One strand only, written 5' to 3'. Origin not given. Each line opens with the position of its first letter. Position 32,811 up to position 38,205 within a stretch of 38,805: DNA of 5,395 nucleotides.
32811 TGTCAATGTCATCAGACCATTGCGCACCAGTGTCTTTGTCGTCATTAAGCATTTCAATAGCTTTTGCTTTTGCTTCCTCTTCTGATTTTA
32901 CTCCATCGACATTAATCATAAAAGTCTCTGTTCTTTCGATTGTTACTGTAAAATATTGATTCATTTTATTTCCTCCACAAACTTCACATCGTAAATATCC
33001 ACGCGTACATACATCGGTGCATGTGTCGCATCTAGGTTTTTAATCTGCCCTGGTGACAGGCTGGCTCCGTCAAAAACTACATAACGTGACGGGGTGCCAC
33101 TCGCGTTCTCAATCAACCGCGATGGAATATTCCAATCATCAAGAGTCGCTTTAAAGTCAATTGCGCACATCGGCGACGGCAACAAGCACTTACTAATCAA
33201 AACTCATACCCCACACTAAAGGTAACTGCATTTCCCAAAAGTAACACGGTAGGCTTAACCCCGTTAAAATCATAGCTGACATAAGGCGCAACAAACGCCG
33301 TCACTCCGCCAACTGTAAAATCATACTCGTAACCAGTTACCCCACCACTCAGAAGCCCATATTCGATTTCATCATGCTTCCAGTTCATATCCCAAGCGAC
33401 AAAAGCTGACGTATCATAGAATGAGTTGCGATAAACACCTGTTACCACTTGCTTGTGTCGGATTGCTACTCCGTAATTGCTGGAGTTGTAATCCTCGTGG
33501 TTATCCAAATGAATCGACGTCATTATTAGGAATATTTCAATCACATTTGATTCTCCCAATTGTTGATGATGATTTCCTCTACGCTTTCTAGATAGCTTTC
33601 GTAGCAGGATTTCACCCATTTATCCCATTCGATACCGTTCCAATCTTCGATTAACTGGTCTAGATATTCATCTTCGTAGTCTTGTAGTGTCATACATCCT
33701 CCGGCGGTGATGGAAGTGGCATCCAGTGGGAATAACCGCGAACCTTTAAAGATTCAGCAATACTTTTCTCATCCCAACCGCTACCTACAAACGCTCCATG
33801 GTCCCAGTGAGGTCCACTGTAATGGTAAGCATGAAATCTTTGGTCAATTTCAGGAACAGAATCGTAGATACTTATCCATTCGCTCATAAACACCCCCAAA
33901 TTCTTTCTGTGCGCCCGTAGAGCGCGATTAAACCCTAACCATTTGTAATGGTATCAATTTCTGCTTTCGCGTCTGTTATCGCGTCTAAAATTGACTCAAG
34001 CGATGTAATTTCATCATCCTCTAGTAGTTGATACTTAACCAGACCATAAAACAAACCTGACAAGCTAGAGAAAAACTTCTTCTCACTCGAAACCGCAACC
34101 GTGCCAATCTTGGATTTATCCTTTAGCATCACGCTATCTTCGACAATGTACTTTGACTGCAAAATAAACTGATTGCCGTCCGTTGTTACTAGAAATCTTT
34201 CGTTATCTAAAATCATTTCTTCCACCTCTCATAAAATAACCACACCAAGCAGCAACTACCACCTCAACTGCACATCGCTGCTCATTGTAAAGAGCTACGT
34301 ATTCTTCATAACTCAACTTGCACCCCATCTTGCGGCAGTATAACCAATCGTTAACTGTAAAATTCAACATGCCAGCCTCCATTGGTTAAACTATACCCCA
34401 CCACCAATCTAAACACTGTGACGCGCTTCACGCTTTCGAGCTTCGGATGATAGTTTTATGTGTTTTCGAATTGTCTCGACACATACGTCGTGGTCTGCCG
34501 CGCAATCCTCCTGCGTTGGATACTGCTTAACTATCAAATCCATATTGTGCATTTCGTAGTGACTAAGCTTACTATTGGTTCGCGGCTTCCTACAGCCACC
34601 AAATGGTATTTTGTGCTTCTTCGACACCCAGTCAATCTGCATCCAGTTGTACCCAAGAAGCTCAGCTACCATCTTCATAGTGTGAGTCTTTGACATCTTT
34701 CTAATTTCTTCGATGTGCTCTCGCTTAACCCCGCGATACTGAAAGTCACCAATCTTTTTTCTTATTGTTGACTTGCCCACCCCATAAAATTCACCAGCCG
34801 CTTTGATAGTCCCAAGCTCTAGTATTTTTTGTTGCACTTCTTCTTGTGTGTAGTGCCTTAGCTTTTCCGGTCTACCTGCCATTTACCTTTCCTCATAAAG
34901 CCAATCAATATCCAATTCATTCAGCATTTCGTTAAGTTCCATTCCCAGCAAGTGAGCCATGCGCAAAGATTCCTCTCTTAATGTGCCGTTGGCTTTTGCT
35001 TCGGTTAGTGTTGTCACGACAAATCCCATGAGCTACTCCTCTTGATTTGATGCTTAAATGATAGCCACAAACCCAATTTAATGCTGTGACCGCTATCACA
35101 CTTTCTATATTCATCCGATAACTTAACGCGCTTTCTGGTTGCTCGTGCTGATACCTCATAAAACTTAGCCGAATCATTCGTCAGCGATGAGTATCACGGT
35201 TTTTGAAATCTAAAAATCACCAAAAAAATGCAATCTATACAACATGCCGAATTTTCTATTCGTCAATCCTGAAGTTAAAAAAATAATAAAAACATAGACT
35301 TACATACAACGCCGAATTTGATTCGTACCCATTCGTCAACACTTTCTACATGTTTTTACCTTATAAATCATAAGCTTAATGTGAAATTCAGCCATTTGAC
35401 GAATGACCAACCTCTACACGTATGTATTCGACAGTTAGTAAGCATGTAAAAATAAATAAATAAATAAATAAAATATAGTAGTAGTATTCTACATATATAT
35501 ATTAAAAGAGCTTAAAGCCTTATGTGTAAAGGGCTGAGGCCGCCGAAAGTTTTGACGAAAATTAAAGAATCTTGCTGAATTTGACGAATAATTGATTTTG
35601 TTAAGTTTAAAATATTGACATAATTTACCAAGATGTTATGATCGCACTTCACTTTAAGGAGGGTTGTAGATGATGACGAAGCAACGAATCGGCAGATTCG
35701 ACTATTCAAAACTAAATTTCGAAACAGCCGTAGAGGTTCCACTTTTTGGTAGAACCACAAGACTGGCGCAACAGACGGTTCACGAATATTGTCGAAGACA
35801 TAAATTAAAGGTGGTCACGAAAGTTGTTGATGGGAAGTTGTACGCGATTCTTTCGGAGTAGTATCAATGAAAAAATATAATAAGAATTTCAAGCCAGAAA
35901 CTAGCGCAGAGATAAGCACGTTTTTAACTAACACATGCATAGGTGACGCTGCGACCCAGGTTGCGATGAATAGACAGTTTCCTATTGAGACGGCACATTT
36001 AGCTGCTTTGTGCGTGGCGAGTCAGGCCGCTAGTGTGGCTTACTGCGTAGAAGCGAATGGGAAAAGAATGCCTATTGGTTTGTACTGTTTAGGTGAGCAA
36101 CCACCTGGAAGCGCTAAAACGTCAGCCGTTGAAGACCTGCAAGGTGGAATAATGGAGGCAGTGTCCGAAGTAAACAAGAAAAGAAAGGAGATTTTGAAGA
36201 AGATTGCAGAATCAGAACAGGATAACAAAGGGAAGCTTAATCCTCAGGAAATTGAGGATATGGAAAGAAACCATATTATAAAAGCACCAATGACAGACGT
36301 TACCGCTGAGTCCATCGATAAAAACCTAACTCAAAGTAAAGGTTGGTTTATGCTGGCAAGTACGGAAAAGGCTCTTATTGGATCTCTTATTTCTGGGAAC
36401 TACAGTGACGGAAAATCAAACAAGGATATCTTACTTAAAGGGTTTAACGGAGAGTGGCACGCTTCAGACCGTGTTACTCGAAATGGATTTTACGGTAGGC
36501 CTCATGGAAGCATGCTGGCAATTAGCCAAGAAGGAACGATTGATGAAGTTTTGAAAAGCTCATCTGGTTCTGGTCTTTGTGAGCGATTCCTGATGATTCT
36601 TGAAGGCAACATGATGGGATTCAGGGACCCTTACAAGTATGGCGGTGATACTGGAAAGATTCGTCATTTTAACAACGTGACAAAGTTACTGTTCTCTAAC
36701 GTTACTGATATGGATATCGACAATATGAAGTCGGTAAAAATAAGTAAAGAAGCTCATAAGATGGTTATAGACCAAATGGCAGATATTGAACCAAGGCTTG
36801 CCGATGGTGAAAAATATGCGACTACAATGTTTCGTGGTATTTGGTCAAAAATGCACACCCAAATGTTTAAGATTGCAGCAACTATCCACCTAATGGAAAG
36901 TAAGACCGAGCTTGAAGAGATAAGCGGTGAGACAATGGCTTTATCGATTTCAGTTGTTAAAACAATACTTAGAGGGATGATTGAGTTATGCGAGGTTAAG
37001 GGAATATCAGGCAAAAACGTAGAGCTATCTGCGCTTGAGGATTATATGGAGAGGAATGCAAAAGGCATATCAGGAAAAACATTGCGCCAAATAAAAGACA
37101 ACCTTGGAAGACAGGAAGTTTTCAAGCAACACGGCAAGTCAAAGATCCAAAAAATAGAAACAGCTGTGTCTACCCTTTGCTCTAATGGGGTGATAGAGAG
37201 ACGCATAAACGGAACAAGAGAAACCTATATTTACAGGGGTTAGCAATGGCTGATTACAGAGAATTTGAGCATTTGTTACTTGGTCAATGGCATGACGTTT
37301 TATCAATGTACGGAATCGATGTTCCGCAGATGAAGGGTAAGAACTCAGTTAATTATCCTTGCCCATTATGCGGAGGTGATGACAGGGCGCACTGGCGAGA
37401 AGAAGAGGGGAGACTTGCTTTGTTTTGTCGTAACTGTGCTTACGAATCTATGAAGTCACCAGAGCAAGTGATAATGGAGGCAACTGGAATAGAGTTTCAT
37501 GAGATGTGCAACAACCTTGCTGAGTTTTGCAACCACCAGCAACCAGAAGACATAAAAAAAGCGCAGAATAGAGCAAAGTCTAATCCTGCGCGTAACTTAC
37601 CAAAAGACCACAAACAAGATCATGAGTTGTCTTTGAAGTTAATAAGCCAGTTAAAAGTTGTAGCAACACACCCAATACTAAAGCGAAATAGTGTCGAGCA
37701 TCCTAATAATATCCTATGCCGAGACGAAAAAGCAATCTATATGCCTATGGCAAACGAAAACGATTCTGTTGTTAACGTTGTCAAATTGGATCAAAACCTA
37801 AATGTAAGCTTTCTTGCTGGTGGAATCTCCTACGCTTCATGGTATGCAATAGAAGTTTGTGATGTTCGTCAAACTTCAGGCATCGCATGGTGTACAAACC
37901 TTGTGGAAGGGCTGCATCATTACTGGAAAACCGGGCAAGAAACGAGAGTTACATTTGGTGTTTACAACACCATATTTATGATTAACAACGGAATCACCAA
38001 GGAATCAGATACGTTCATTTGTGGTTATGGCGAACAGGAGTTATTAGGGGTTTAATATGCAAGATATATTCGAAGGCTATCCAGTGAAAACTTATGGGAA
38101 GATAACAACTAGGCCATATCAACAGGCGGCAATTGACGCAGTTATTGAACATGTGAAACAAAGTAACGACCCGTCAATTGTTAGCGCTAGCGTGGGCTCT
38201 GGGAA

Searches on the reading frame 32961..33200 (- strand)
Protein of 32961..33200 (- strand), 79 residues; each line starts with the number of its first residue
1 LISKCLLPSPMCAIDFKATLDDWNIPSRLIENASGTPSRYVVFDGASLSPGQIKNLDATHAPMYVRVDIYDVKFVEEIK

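Call 30: search_protein_families(library=phrogs, proteins=[window:32961-33200:-], max_evalue=0.001)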
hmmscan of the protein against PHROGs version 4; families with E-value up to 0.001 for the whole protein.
window:32961-33200:- (79 aa): 1 family
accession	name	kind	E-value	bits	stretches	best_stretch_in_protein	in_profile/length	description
phrog_22049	-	unknown function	6.9e-40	135.9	1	1-79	1-79/80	-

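Call 31: search_protein_families(library=pfam, proteins=[window:32961-33200:-], max_evalue=0.05)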
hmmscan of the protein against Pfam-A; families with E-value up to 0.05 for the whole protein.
window:32961-33200:- (79 aa): 0 families

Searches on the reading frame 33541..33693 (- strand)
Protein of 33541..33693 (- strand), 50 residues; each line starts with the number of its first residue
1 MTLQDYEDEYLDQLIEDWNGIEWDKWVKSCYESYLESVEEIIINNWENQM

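Call 30: search_protein_families(library=phrogs, proteins=[window:33541-33693:-], max_evalue=0.001)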
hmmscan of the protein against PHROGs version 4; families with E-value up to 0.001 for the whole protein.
window:33541-33693:- (50 aa): 0 families

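Call 31: search_protein_families(library=pfam, proteins=[window:33541-33693:-], max_evalue=0.05)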
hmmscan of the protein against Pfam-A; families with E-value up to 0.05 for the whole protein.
window:33541-33693:- (50 aa): 0 families

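Call 87: find_homologous_proteins(query=window:33541-33693:-, max_evalue=0.001)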
Query window:33541-33693:- (50 aa): 3 proteins with E <= 0.001 among 3 candidates.
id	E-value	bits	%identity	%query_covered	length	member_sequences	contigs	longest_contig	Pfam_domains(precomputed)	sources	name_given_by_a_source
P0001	8.1e-24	99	94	98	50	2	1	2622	-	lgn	-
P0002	8.8e-23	96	90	98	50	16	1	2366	-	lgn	-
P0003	8.0e-22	93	90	98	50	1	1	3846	-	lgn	-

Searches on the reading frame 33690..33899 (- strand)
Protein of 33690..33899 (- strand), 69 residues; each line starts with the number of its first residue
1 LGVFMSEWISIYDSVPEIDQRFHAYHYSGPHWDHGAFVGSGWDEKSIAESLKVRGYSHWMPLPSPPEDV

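Call 64: search_protein_families(library=pfam, proteins=[window:33690-33899:-], max_evalue=0.01)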
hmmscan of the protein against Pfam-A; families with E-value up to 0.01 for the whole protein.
window:33690-33899:- (69 aa): 1 family
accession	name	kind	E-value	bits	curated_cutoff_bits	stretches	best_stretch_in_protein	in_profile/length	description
PF04448.17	DUF551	-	5.5e-10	40.4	22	1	7-67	1-68/68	Protein of unknown function (DUF551)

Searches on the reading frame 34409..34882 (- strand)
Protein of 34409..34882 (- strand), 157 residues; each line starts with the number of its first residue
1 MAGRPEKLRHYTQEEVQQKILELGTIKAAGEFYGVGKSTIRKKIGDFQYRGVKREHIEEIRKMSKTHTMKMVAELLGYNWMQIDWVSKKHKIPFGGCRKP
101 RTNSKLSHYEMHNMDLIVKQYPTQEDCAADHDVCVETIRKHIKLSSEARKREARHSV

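Call 14: search_protein_families(library=pfam, proteins=[window:34409-34882:-], max_evalue=0.01)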
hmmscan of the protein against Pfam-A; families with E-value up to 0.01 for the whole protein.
window:34409-34882:- (157 aa): 1 family
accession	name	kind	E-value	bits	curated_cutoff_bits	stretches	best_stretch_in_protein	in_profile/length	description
PF13518.12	HTH_28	-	0.005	17.3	25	0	20-42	9-31/52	Helix-turn-helix domain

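Call 65: search_protein_families(library=phrogs, proteins=[window:34409-34882:-], max_evalue=0.001)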
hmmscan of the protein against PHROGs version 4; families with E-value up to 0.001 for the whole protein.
window:34409-34882:- (157 aa): 2 families
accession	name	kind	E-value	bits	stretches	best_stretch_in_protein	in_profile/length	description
phrog_323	-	transcription regulation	0.00046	20.8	1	9-146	95-234/319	transcriptional regulator, D5-like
phrog_9129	-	unknown function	0.00051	21.1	0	50-104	68-124/184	-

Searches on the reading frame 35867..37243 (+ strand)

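Call 14: search_protein_families(library=pfam, proteins=[window:35867-37243:+], max_evalue=0.01)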
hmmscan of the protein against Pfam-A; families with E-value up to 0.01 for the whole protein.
window:35867-37243:+ (458 aa): 1 family
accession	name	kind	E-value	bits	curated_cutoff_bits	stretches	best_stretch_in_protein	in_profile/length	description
PF13148.11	DUF3987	-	4.6e-35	121.9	27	1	37-369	1-356/364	Protein of unknown function (DUF3987)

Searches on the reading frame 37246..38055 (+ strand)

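Call 14: search_protein_families(library=pfam, proteins=[window:37246-38055:+], max_evalue=0.01)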
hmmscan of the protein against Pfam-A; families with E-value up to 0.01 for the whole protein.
window:37246-38055:+ (269 aa): 2 families
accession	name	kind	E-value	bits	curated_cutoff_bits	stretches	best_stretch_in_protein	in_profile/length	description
PF08273.17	Zn_Ribbon_Prim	-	7.1e-07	29.9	23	1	37-64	4-31/37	Zinc-binding domain of primase-helicase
PF14205.11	Cys_rich_KTR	-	0.009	16.2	25.5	0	38-74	5-43/54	Cysteine-rich KTR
